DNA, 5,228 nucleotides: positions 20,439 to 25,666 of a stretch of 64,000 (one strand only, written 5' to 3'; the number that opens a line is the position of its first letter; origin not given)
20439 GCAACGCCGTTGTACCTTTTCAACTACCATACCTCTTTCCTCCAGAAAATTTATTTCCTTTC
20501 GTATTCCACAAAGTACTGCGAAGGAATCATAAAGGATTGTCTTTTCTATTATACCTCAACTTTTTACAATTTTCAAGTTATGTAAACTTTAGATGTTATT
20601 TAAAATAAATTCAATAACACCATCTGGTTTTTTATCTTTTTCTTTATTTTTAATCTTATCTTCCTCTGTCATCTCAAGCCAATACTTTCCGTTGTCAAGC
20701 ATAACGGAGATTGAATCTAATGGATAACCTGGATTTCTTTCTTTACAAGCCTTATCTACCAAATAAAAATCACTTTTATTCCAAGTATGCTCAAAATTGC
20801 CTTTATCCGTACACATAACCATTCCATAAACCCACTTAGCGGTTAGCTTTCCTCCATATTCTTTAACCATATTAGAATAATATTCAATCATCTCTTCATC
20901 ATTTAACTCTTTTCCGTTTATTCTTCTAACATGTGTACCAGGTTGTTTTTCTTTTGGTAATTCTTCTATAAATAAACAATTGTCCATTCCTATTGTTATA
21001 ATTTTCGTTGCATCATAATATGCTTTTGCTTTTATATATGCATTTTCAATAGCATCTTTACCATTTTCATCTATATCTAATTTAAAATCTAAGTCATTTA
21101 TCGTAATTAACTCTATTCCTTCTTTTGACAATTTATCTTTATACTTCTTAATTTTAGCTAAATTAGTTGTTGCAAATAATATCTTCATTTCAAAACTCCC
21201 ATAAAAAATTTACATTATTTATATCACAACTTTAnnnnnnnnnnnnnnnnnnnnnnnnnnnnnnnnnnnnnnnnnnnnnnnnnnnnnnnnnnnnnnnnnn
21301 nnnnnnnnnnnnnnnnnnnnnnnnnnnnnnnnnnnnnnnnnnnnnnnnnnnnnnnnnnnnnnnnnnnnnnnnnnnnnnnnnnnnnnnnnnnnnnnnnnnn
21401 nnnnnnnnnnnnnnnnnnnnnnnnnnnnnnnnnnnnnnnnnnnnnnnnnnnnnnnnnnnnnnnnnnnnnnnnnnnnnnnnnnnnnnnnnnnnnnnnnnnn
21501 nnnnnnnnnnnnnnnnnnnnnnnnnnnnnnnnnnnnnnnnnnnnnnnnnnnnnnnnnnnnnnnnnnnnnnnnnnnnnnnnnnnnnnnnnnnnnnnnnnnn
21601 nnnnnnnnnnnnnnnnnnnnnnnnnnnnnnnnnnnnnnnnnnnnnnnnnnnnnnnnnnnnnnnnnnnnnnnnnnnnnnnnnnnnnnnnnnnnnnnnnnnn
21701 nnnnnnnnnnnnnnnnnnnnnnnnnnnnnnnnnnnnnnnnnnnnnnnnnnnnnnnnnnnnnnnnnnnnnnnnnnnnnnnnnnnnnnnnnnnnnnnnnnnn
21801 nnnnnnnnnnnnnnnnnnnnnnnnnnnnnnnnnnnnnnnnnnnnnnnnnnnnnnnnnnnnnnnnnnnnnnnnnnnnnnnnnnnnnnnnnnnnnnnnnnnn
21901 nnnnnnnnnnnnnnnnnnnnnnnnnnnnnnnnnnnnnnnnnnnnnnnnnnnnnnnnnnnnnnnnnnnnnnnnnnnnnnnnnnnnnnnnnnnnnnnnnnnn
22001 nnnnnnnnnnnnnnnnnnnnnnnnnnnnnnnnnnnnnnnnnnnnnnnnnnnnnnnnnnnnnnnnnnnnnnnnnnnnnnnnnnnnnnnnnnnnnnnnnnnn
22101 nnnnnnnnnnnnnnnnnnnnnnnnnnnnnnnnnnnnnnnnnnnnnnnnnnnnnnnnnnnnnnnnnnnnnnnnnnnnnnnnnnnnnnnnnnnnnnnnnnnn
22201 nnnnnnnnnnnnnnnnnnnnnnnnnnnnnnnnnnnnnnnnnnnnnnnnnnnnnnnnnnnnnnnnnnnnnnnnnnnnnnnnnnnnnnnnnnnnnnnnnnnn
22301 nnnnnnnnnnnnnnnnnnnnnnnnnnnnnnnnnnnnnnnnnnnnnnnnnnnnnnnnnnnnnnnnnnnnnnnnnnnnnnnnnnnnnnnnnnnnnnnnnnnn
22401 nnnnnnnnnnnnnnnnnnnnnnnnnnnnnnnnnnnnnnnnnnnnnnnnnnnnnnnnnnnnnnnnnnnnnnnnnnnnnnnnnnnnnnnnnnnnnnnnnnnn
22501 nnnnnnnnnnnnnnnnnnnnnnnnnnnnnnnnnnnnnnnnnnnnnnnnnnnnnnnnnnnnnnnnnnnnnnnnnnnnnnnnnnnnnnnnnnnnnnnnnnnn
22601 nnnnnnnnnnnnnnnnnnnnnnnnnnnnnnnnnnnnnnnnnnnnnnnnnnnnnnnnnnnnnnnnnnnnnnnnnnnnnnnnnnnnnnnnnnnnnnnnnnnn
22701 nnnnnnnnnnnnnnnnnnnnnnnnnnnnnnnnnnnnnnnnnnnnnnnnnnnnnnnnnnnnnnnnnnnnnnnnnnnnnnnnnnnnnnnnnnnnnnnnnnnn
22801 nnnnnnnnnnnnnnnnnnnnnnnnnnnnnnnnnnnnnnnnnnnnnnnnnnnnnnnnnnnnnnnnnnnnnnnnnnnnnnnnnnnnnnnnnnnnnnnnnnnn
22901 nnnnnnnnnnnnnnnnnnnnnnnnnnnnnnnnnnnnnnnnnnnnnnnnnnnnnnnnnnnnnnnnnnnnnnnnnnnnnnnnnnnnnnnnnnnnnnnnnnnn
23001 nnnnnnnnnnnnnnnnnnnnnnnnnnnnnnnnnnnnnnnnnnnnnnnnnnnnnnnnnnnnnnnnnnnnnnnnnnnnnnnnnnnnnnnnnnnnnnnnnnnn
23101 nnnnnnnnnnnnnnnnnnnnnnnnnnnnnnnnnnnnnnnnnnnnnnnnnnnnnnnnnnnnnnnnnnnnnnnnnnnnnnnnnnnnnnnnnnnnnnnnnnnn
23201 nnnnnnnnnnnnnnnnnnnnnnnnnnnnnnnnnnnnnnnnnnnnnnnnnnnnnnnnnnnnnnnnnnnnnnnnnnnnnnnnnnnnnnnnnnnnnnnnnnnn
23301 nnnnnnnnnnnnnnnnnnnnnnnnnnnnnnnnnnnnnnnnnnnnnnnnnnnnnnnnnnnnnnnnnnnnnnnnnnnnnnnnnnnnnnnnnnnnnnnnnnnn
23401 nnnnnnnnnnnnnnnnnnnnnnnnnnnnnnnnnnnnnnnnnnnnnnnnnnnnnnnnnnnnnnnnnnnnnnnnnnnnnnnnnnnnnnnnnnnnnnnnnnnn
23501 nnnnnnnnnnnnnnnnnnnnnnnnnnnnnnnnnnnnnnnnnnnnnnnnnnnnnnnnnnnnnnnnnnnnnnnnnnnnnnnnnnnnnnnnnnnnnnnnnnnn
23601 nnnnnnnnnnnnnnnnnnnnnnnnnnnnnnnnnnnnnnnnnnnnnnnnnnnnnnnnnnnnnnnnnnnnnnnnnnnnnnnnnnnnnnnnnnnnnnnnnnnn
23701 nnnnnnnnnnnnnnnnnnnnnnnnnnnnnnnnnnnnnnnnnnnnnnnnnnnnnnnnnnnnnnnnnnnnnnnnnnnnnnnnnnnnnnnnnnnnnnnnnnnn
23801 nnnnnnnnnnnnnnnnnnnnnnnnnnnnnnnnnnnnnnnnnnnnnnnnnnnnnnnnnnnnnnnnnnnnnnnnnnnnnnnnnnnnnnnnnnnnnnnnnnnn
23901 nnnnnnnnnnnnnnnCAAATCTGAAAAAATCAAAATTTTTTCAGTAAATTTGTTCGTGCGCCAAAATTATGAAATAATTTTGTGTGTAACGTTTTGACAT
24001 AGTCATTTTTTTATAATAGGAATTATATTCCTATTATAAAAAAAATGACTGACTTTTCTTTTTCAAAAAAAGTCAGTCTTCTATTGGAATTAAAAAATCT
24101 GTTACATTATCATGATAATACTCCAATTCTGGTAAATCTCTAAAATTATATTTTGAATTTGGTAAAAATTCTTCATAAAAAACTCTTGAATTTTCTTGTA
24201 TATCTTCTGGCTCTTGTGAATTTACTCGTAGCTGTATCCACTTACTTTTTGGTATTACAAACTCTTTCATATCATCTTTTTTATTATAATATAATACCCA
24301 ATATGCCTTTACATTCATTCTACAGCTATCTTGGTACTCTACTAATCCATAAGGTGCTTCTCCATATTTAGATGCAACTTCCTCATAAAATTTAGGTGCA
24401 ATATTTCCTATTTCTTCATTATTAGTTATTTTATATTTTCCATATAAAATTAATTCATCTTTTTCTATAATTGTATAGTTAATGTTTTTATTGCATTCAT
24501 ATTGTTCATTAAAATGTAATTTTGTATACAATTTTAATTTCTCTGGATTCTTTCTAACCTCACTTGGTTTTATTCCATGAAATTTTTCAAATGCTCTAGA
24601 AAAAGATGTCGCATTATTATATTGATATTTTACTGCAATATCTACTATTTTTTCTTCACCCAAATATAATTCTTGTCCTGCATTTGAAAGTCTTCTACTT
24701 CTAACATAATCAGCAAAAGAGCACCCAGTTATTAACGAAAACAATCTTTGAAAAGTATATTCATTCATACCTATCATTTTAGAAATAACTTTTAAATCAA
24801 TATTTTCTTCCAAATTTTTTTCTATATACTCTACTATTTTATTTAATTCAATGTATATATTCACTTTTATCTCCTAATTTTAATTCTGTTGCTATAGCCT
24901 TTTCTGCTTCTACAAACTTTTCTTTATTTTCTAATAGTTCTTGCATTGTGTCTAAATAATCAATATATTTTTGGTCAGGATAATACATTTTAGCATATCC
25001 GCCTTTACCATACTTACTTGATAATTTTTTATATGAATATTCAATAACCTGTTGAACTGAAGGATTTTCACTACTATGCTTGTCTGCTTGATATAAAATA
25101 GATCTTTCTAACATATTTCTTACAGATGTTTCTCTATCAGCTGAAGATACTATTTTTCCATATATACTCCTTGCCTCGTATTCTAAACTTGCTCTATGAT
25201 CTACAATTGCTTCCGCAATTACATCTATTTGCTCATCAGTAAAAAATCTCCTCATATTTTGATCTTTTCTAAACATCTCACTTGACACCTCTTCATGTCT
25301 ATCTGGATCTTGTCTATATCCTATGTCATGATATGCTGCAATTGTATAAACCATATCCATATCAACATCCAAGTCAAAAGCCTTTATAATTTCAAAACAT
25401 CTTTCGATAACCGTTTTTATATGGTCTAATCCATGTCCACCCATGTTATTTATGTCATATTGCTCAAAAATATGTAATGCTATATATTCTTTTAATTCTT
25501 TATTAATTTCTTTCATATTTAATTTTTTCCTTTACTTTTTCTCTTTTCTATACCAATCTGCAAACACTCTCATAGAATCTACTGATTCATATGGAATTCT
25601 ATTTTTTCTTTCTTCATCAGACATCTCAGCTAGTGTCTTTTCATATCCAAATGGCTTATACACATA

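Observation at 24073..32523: Mega-operon-like array of 12 nucleotide-hydrolase-fold genes under an AraC/GyrI-like regulator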

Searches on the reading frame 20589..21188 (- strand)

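Call 9: search_protein_families(library=pfam, proteins=[window:20589-21188:-], max_evalue=0.001)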
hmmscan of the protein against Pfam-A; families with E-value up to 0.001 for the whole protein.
window:20589-21188:- (199 aa): 1 family
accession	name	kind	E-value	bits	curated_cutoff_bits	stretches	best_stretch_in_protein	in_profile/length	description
PF01725.21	Ham1p_like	-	7.3e-16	59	22.5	1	3-180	1-172/186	Ham1 family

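Call 28: search_protein_families(library=padloc, proteins=[window:20589-21188:-], max_evalue=0.01)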
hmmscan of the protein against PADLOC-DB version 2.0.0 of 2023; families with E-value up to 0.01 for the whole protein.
window:20589-21188:- (199 aa): 0 families

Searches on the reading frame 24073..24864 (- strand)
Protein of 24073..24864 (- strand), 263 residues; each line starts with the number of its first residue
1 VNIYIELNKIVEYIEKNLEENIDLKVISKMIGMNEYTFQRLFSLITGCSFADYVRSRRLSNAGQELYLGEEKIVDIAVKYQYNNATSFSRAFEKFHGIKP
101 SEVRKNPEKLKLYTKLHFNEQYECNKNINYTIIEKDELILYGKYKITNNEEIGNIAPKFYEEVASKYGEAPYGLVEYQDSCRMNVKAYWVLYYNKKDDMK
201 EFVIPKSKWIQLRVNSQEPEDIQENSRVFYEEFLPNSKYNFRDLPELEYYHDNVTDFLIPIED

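Call 4: search_protein_families(library=pfam, proteins=[window:24073-24864:-], max_evalue=0.01)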
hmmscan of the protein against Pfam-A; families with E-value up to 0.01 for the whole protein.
window:24073-24864:- (263 aa): 4 families
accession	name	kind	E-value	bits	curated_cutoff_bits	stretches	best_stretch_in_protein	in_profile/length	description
PF12833.13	HTH_18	-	3.9e-19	69.2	33.6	1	28-105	2-79/80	Helix-turn-helix domain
PF00165.29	HTH_AraC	-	3.8e-11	43.3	26.6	2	14-54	1-41/42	Bacterial regulatory helix-turn-helix proteins, AraC family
PF06445.20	GyrI-like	-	4.6e-09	37.2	26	1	129-254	2-138/155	GyrI-like small molecule binding domain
PF14526.11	Cass2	-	4.3e-06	27.4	27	1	132-260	2-149/150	Integron-associated effector binding protein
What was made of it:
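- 24073..24864 (-): AraC-type HTH plus GyrI-like domain regulator (263 aa), last gene. It overlaps HD_B by 17 nt. HTH_18 69 bits and GyrI-like 37 bits (call 4).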

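Call 6: search_protein_families(library=ncbifam, proteins=[window:24073-24864:-], max_evalue=0.001)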
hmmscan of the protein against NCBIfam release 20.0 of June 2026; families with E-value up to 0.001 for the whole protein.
window:24073-24864:- (263 aa): 26 families (the best 25 are shown)
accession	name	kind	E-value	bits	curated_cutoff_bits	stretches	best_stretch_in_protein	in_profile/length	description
NF012228.1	RobA_TF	equivalog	8.9e-19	68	380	1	9-251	7-263/286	MDR efflux pump AcrAB transcriptional activator RobA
NF012144.2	ramA_TF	equivalog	1.1e-17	64.4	180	1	8-106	8-106/108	RamA family antibiotic efflux transcriptional regulator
NF007584.0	PRK10219.1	equivalog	1.6e-16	60.6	174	1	8-105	8-105/107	superoxide response transcriptional regulator SoxS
NF011701.0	PRK15121.1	equivalog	2.7e-16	59.9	426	1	9-112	9-112/289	MDR efflux pump AcrAB transcriptional activator RobA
NF047455.1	TF_Staph_AryK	equivalog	1.2e-15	56.9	850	1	7-123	159-275/759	transcriptional regulator AryK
NF012198.0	MarA_TF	equivalog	6.9e-15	55.3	250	1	5-104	9-108/124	MDR efflux pump AcrAB transcriptional activator MarA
NF008564.0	PRK11511.1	equivalog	8.1e-15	55.1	202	1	5-104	9-108/127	MDR efflux pump AcrAB transcriptional activator MarA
TIGR04094.1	adjacent_YSIRK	equivalog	4.9e-12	45.5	200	1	7-102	287-381/383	YSIRK-targeted surface antigen transcriptional regulator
NF006902.0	PRK09393.1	equivalog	2.5e-11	43.3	425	1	6-107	221-322/327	transcriptional regulator FtrA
NF052371.1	TransRegGbdRPseu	equivalog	2.6e-11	43.2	480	1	7-119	227-339/365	choline metabolism transcriptional regulator GbdR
NF047788.1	TransRegPocR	equivalog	6.2e-11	42.1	500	1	7-106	191-290/296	transcriptional regulator PocR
NF007860.0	PRK10572.1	equivalog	1.4e-10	40.5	208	1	8-109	186-287/292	arabinose operon transcriptional regulator AraC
NF049968.1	QhpR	equivalog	4.4e-10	39.2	250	1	13-104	193-284/284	AraC-like transcriptional regulator QhpR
NF007243.0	PRK09685.1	equivalog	5.3e-10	39.2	199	1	6-106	199-301/303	transcriptional regulator FeaR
NF049932.1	TranspRegBtr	equivalog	2.5e-09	36.2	900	1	8-115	167-275/531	bacillibactin transport transcriptional regulator Btr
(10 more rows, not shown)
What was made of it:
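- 24073..24864 (-): RobA model 68 bits, far below the cutoff of 380 (call 6).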

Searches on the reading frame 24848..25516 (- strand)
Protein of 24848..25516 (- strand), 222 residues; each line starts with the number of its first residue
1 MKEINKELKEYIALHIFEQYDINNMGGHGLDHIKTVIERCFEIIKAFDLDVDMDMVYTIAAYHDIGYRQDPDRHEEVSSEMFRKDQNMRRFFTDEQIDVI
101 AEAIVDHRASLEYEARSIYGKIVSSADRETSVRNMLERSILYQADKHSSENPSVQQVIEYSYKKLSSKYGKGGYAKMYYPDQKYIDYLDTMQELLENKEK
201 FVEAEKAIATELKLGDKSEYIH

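Call 4: search_protein_families(library=pfam, proteins=[window:24848-25516:-], max_evalue=0.01)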
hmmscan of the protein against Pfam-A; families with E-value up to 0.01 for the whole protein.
window:24848-25516:- (222 aa): 2 families
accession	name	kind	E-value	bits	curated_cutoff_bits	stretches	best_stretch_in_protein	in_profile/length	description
PF01966.28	HD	-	2.5e-08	34.6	22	1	31-128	3-112/116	HD domain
PF16415.11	CNOT1_CAF1_bind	-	0.004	16.9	33.4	1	81-140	25-84/225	CCR4-NOT transcription complex subunit 1 CAF1-binding domain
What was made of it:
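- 24848..25516 (-): HD_B: HD-domain phosphohydrolase (222 aa). Pfam HD 34.6 bits (call 4).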

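Call 6: search_protein_families(library=ncbifam, proteins=[window:24848-25516:-], max_evalue=0.001)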
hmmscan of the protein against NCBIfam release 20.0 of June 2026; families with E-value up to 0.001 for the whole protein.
window:24848-25516:- (222 aa): 2 families
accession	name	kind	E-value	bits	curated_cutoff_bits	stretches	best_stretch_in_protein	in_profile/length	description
TIGR00277.1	HDIG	domain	4.9e-06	26.3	27.6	1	29-84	5-67/84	HDIG domain-containing metalloprotein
NF007515.0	PRK10119.1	equivalog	9.1e-05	22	286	1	25-131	22-131/231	phosphohydrolase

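Call 22: search_solved_structures(query=window:24848-25516:-, max_evalue=0.1)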
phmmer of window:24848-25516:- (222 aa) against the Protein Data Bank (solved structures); distinct sequences matched with E-value up to 0.1: 2.
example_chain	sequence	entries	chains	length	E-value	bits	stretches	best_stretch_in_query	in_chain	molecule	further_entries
5dqv_A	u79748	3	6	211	0.011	19.1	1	24-141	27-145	Uncharacterized protein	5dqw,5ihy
3gw7_A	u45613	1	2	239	0.025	18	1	28-130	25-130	Uncharacterized protein yedJ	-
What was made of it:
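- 24848..25516 (-): Weak PDB hits to 5dqv (E 0.011) and YedJ 3gw7 (call 22)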

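Call 28: search_protein_families(library=padloc, proteins=[window:24848-25516:-], max_evalue=0.01)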
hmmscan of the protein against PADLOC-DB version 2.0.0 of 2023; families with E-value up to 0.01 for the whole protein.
window:24848-25516:- (222 aa): 0 families
